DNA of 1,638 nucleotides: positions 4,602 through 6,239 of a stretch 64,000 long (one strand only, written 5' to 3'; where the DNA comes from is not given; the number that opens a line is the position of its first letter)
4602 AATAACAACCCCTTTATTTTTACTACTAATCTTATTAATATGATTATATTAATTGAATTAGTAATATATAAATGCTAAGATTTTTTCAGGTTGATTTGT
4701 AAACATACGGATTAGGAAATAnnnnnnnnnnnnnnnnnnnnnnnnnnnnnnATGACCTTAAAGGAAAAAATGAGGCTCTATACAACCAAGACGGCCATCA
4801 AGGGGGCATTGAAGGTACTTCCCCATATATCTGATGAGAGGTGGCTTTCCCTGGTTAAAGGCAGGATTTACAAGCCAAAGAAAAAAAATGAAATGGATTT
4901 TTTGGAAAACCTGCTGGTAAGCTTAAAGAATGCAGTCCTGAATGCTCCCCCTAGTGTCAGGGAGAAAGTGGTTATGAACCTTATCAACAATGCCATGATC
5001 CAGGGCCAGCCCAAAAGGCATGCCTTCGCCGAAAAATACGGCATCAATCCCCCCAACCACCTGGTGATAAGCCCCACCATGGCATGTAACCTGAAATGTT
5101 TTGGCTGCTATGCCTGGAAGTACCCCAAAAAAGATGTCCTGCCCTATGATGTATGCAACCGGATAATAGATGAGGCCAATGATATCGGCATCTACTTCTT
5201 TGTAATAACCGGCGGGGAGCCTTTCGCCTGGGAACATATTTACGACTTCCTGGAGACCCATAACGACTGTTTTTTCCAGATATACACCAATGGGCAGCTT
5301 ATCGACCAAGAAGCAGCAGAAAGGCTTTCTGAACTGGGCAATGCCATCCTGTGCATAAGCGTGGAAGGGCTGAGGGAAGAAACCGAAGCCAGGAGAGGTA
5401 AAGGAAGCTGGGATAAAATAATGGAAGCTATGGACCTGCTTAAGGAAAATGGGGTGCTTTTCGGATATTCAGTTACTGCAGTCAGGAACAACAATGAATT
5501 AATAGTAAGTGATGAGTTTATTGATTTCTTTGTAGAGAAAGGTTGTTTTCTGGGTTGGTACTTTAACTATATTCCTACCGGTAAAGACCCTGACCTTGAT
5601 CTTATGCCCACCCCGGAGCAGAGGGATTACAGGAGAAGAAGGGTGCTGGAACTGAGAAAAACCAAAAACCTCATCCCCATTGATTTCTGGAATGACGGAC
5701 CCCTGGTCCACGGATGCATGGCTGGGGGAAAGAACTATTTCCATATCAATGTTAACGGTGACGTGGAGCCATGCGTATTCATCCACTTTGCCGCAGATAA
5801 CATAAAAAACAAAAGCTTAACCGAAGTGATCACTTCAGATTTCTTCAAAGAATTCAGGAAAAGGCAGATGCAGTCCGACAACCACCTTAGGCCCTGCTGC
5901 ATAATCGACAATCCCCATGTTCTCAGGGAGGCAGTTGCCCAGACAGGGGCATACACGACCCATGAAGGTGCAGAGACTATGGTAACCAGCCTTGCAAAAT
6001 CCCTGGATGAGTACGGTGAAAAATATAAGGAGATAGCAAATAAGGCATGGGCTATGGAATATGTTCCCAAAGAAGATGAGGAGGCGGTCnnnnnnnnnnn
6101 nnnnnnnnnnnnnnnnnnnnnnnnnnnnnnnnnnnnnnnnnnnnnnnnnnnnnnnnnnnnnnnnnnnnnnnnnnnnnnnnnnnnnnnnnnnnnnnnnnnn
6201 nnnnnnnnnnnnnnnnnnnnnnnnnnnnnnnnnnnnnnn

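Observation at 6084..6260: Radical SAM gene and a Cys-rich MTHFR_C-like ORF are in one frame, separated by a single TAA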

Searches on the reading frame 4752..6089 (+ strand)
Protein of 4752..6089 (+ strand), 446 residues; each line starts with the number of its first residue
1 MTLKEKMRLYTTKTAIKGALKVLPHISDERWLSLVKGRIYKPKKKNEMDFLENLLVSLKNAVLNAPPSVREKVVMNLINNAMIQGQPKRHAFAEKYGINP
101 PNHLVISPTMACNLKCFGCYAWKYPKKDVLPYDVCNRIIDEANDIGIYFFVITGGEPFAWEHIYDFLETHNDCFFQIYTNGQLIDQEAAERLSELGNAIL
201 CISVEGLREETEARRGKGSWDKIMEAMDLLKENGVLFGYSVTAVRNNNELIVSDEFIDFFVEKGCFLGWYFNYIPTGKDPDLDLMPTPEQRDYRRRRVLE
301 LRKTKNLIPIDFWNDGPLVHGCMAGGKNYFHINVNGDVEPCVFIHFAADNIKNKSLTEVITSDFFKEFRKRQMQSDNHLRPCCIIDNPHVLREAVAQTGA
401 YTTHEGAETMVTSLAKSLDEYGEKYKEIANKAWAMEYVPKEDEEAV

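Call 4: search_protein_families(library=pfam, proteins=[window:4752-6089:+], max_evalue=1)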
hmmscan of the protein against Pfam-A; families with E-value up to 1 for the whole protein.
window:4752-6089:+ (446 aa): 5 families
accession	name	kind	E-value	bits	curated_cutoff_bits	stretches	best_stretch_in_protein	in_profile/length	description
PF04055.27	Radical_SAM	-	1.2e-23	84.5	29.5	1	106-236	1-142/166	Radical SAM superfamily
PF13186.11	SPASM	-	9.2e-09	35.9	21.5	1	322-382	1-63/67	Iron-sulfur cluster-binding domain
PF13353.11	Fer4_12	-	0.00074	20.3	22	1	111-169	14-76/137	4Fe-4S single cluster domain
PF08282.18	Hydrolase_3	-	0.1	12.8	20.9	1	137-190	22-72/255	haloacid dehalogenase-like hydrolase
PF07978.19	NIPSNAP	-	0.23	12.1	22.3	1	395-444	33-84/102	NIPSNAP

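Call 23: find_homologous_proteins(query=window:4752-6089:+)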
Query window:4752-6089:+ (446 aa): 5469 proteins with E <= 0.001 among 8000 candidates; the best 120 are listed.
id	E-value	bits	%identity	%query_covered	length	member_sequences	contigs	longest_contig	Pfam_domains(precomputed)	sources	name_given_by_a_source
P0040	1.5e-267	906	82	100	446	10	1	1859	PF13186.12,PF04055.28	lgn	-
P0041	1.5e-258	876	82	98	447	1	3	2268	PF13186.12,PF04055.28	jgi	-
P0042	5.1e-258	874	81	99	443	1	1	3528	PF13186.12,PF04055.28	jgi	jgi:MoaA/NifB/PqqE/SkfB family radical SAM enzyme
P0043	1.5e-257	873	80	100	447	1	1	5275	PF13186.12,PF04055.28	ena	-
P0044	3.7e-257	872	80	100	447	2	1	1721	PF13186.12,PF04055.28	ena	-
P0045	1.2e-255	867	80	100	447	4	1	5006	PF13186.12,PF04055.28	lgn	-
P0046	4.5e-252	855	79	100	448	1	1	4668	PF13186.12,PF04055.28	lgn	-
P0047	1.3e-250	850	78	98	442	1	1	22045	PF13186.12,PF04055.28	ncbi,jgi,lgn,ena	-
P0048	2.0e-249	846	79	100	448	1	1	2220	PF13186.12,PF04055.28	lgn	-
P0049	4.6e-249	845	78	100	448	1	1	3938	PF13186.12,PF04055.28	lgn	-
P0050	4.6e-247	838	77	97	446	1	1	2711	PF13186.12,PF04055.28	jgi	-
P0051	7.5e-244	828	76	97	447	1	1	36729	PF13186.12,PF04055.28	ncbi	ncbi:MAG: radical SAM protein [Actinomycetota bacterium]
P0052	3.9e-241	819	76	97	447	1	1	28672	PF13186.12,PF04055.28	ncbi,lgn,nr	ncbi:MAG: radical SAM protein [Actinobacteria bacterium]|nr:radical SAM protein [Actinomycetota bact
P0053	4.4e-241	819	75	97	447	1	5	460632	PF13186.12,PF04055.28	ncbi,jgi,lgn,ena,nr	ncbi:MAG: radical SAM protein [Actinomycetota bacterium]|nr:radical SAM protein [Actinomycetota bact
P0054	1.0e-240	817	76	97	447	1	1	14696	PF13186.12,PF04055.28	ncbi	ncbi:MAG: radical SAM protein [Candidatus Humimicrobiaceae bacterium]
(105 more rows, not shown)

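Call 24: find_encoding_contigs(protein=P0043, flank=3000, max_places=3)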
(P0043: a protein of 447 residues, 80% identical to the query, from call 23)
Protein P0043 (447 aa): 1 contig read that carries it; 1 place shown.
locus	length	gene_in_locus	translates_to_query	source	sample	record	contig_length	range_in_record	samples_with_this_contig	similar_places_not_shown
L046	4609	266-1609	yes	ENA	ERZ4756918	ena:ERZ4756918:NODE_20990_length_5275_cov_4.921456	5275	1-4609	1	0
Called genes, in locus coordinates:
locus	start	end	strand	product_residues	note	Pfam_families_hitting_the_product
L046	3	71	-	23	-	?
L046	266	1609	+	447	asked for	PF04055:Radical_SAM, PF13186:SPASM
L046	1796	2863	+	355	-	PF03054:tRNA_Me_trans, PF06508:QueC (faint), PF24167:DUF7411 (faint), PF20259:tRNA_Me_trans_M, PF20258:tRNA_Me_trans_C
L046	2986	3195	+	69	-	-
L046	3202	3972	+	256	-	PF00902:TatC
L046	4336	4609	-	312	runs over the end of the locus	?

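Call 25: find_encoding_contigs(protein=P0045, flank=3000, max_places=3)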
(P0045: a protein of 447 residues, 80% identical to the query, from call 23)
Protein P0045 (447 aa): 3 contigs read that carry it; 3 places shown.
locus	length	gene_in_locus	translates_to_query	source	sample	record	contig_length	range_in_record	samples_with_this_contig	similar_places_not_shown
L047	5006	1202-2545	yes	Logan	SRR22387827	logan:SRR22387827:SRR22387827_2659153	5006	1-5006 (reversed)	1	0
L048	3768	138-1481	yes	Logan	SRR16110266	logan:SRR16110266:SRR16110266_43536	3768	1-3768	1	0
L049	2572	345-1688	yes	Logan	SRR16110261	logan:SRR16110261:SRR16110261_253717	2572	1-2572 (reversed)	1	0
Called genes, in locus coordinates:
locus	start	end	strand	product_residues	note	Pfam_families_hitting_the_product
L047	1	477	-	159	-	?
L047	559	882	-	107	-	PF02219:MTHFR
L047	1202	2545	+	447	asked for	PF04055:Radical_SAM, PF13186:SPASM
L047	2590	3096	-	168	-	-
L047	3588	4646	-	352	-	-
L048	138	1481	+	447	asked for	PF04055:Radical_SAM, PF13186:SPASM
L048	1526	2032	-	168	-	-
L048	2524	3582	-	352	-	-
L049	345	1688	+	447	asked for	PF04055:Radical_SAM, PF13186:SPASM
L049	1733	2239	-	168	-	-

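Call 26: find_encoding_contigs(protein=P0047, flank=3000, max_places=3)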
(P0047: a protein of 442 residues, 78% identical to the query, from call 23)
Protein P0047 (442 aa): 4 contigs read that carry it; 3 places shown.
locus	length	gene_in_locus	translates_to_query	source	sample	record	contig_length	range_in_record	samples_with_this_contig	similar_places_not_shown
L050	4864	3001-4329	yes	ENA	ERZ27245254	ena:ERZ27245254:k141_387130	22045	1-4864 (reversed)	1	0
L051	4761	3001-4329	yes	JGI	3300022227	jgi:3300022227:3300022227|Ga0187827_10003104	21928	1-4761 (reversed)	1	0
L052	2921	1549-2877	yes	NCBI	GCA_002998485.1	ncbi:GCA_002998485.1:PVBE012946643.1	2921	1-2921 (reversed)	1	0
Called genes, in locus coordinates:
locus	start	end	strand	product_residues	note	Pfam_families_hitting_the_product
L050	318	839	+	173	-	PF00156:Pribosyltran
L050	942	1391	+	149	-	PF08899:DUF1844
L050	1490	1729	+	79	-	-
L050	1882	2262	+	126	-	-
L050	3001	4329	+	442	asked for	PF04055:Radical_SAM, PF13186:SPASM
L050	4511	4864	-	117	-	?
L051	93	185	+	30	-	-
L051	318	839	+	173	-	PF00156:Pribosyltran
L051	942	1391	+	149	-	PF08899:DUF1844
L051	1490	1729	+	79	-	-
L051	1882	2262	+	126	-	-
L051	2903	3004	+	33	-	-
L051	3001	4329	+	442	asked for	PF04055:Radical_SAM, PF13186:SPASM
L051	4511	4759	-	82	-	?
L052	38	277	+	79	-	-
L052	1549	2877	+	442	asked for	PF04055:Radical_SAM, PF13186:SPASM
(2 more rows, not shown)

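Call 33: search_protein_families(library=ncbifam, proteins=[window:4752-6089:+], max_evalue=0.001)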
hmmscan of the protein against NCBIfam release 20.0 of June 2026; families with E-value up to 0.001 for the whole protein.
window:4752-6089:+ (446 aa): 58 families (the best 25 are shown)
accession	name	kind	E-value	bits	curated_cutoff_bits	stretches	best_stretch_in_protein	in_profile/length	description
TIGR04055.1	rSAM_NirJ2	equivalog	3.9e-27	95.6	500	2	109-283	7-184/326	putative heme d1 biosynthesis radical SAM protein NirJ2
TIGR04545.1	rSAM_ahbD_hemeb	equivalog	1.2e-23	84.1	500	2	109-284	7-186/339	heme b synthase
NF045574.1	sacti_mat_StsB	exception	2.1e-21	76.3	625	1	105-382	99-382/466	StsB family radical SAM/SPASM domain sactipeptide maturase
TIGR03962.1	mycofact_rSAM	equivalog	2.6e-21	76.2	265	1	95-383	5-304/339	mycofactocin radical SAM maturase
NF033640.1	N_Twi_rSAM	subfamily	1.8e-18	66.8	170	1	144-293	168-329/398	twitch domain-containing radical SAM protein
NF050035.1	rSAM_WgK_link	exception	5.6e-18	65.1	650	1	102-246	9-159/367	radical SAM/SPASM peptide maturase WgkB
TIGR04051.1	rSAM_NirJ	equivalog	3.8e-17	62.3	515.45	1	111-249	11-154/354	heme d1 biosynthesis radical SAM protein NirJ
TIGR04054.1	rSAM_NirJ1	equivalog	9.1e-17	60.7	650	1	105-249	39-188/387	putative heme d1 biosynthesis radical SAM protein NirJ1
TIGR04317.1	W_rSAM_matur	equivalog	6e-16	58.5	380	1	102-232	4-138/349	tungsten cofactor oxidoreductase radical SAM maturase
NF041298.1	rSAM_mat_DynA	equivalog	7e-16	58.1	450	1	105-264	4-178/356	dynobactin maturation radical SAM/SPASM protein DynA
TIGR04053.2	TIGR04053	equivalog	8.7e-16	58.1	395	1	107-289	13-202/366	TIGR04053 family radical SAM/SPASM domain-containing protein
TIGR04303.1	GeoRSP_rSAM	equivalog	9.9e-16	58.2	400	1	111-370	14-286/325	GeoRSP system radical SAM/SPASM protein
TIGR04546.1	rSAM_ahbC_deAc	equivalog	3.7e-15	55.6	650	1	105-266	42-210/390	12,18-didecarboxysiroheme deacetylase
TIGR04340.1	rSAM_ACGX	hypoth_equivalog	4.7e-15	55.6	400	1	110-286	11-195/341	radical SAM/SPASM domain protein, ACGX system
TIGR02666.1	moaA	equivalog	2.5e-14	53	284.05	1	103-267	11-187/336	GTP 3',8-cyclase MoaA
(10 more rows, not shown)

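Call 35: find_encoding_contigs(protein=P0040, flank=3000, max_places=4)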
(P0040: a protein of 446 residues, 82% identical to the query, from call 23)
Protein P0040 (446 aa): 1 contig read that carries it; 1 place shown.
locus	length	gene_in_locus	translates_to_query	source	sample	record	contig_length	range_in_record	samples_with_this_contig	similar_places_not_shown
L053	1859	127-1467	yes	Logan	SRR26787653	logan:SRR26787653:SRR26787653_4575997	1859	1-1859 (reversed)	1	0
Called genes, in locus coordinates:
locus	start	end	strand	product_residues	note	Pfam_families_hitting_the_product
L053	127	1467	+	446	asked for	PF04055:Radical_SAM, PF13186:SPASM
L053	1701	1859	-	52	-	?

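Call 36: find_encoding_contigs(protein=P0046, flank=3000, max_places=4)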
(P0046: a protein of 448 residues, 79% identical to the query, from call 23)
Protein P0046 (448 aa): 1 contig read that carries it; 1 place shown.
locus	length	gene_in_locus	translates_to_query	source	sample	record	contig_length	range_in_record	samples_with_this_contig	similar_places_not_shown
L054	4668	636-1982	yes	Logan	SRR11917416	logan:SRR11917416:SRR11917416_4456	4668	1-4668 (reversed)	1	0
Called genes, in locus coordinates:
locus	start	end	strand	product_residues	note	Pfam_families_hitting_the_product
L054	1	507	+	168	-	?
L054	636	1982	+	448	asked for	PF04055:Radical_SAM, PF13186:SPASM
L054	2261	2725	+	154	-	PF05198:IF3_N, PF00707:IF3_C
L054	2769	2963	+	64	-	PF01632:Ribosomal_L35p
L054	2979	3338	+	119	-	PF00453:Ribosomal_L20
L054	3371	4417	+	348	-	PF02912:Phe_tRNA-synt_N, PF01409:tRNA-synt_2d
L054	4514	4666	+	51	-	?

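Call 37: find_encoding_contigs(protein=P0042, flank=3000, max_places=4)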
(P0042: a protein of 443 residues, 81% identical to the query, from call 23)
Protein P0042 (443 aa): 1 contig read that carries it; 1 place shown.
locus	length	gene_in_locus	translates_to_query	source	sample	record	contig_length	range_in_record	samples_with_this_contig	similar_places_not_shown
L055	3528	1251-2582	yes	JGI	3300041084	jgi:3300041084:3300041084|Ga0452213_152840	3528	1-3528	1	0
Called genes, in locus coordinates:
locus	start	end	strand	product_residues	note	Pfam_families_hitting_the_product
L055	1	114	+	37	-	?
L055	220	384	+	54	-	-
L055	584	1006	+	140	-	PF07366:SnoaL, PF12680:SnoaL_2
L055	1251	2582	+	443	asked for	PF04055:Radical_SAM, PF13186:SPASM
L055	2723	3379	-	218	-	PF00730:HhH-GPD, PF00633:HHH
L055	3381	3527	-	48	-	?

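Call 47: search_solved_structures(query=window:4752-6089:+, max_evalue=0.00001)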
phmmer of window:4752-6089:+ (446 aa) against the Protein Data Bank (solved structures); distinct sequences matched with E-value up to 0.00001: 4.
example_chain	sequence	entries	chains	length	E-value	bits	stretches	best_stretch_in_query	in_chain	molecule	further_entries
5v1q_A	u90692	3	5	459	1.2e-08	37.5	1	83-198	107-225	Radical SAM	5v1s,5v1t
6efn_A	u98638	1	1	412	1.4e-07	33.9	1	105-254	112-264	Sporulation killing factor maturation protein SkfB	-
7vob_C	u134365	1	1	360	5.6e-06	28.6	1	97-236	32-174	Cytosylglucuronate decarboxylase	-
7voc_C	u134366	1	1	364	5.8e-06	28.6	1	97-236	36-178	Cytosylglucuronate decarboxylase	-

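Call 53: list_cluster_members(proteins=[P0001, window:4752-6089:+])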
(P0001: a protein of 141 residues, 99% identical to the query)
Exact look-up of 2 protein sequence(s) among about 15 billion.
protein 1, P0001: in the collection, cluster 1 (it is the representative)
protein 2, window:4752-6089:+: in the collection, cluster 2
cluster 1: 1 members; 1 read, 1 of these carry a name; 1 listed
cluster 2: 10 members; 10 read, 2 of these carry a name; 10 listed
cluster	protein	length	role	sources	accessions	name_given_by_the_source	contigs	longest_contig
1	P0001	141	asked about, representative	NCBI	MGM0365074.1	MAG: methylenetetrahydrofolate reductase C-terminal domain-containing protein ...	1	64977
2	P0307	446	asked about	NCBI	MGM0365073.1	MAG: radical SAM protein [Actinomycetota bacterium]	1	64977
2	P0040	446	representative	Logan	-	-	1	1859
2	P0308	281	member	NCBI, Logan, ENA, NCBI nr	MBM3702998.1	MAG: radical SAM protein [Actinobacteria bacterium] | radical SAM protein [Actinomycetota bacterium]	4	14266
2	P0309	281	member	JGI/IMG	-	-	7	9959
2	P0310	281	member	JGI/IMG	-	-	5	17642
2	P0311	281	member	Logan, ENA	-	-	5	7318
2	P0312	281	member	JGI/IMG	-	-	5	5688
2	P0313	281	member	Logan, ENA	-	-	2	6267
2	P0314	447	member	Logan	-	-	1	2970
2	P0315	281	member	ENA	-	-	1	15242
